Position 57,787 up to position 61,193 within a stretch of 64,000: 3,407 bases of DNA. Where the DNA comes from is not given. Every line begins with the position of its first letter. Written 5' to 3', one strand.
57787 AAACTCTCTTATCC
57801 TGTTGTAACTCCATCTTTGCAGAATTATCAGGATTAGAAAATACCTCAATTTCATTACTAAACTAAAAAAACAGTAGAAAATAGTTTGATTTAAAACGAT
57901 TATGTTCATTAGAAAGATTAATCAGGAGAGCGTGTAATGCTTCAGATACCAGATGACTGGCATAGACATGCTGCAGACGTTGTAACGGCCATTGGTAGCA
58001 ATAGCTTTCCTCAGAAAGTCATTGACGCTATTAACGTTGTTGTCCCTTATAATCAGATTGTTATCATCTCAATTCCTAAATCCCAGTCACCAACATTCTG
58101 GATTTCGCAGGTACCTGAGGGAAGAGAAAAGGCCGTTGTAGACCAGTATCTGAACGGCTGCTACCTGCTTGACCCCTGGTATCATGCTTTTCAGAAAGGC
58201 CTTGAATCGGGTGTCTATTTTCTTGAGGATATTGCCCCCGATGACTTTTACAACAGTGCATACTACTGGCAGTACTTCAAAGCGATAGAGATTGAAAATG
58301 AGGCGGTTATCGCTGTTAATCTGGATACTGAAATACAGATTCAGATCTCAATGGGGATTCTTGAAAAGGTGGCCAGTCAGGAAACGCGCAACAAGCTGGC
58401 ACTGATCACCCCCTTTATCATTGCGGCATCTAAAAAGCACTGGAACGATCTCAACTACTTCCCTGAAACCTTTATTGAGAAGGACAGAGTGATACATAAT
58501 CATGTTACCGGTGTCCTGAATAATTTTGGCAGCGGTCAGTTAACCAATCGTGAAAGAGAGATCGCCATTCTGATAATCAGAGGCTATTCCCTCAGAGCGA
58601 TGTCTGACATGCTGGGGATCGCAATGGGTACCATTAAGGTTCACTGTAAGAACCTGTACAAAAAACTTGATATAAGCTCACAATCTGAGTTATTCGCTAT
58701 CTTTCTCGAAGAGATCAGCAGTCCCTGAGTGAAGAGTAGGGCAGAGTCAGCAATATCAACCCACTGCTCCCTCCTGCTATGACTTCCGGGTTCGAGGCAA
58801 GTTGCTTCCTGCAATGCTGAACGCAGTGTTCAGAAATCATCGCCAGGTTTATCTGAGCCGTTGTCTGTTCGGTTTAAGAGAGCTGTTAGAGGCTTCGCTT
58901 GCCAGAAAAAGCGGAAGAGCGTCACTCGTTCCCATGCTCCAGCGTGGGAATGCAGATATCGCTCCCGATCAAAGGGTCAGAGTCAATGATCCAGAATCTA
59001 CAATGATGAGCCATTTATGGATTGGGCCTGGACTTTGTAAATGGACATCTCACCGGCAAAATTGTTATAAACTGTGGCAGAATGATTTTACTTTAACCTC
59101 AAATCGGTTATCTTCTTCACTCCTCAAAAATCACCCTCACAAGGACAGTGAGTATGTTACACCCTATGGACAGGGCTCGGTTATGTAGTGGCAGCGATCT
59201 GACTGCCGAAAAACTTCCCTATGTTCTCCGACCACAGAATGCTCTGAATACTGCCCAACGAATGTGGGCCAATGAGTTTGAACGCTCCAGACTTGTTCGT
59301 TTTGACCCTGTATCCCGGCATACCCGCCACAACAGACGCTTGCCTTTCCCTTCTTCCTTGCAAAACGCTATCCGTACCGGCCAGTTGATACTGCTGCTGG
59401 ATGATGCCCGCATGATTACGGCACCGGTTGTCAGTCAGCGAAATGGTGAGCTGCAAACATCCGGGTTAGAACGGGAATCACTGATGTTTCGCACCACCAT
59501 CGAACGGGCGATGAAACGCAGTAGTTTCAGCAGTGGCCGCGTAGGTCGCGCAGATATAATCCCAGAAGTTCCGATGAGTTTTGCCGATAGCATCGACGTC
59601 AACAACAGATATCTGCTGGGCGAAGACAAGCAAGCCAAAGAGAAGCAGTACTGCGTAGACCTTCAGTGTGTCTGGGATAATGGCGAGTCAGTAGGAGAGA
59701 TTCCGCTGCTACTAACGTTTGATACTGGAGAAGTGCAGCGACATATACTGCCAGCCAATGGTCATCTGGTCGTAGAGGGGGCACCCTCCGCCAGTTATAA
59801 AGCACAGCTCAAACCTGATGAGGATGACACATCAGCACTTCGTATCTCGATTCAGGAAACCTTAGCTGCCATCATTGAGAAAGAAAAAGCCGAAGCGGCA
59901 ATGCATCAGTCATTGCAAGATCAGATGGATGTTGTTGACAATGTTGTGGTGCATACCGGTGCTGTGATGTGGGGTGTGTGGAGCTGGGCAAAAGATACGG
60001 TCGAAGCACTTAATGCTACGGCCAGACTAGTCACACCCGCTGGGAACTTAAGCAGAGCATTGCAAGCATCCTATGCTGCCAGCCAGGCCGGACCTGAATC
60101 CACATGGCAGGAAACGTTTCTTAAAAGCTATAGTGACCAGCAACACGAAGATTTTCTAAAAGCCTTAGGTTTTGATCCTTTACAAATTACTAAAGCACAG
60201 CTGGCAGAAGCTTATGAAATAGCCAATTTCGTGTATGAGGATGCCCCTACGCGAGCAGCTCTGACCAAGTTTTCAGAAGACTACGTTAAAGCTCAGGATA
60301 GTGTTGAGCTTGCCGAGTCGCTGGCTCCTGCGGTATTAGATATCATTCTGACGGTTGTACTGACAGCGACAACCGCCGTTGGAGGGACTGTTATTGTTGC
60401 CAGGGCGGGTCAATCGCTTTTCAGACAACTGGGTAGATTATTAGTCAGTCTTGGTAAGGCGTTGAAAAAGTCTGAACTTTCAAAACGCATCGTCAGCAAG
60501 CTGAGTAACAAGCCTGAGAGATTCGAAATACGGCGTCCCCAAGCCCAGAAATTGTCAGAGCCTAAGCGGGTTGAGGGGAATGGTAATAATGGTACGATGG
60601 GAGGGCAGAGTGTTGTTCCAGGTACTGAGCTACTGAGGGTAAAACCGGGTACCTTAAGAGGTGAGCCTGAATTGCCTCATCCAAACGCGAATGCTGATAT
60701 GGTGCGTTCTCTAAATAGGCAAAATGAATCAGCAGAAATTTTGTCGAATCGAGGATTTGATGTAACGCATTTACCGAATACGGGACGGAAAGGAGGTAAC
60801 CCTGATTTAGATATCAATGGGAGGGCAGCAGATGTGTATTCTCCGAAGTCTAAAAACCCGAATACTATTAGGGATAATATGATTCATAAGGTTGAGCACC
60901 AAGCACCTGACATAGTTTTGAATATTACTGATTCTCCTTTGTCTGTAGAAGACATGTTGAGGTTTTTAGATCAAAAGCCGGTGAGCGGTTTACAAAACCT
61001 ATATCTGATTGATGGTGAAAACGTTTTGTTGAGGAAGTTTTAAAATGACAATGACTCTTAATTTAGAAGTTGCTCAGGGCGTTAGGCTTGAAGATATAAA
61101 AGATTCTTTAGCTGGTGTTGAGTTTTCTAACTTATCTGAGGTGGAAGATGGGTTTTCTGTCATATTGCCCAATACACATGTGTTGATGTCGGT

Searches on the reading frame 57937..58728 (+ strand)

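Call 78: search_protein_families(library=pfam, proteins=[window:57937-58728:+], max_evalue=0.00001)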
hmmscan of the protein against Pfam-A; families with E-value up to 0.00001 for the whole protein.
window:57937-58728:+ (263 aa): 1 family
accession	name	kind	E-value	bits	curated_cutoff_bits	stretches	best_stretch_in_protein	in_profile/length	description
PF00196.25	GerE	-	2.5e-11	43.5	23.5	1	201-253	2-54/57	Bacterial regulatory proteins, luxR family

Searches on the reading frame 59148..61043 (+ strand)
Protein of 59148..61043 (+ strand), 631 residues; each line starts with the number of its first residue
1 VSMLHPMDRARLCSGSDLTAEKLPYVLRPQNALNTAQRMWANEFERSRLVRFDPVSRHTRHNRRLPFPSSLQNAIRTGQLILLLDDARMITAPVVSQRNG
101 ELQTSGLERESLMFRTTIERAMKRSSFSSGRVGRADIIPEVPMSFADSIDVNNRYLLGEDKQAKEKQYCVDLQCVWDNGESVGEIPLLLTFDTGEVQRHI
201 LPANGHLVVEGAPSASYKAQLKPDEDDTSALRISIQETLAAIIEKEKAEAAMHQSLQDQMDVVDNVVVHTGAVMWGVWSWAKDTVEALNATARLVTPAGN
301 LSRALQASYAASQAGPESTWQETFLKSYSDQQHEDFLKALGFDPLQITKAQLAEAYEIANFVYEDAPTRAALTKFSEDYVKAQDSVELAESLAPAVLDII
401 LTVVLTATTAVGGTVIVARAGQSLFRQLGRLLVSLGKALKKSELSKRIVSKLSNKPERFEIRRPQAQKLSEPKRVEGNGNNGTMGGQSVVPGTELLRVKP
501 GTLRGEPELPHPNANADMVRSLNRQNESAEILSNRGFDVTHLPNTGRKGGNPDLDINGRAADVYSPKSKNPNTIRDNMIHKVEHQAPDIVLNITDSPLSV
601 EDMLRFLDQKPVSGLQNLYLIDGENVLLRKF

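Call 78: search_protein_families(library=pfam, proteins=[window:59148-61043:+], max_evalue=0.00001)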
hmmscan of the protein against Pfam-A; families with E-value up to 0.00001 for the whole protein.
window:59148-61043:+ (631 aa): 1 family
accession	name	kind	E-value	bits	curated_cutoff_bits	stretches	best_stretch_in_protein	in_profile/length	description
PF18451.7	CdiA_C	-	2.7e-13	50.3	26.6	1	551-622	2-76/81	Contact-dependent growth inhibition CdiA C-terminal domain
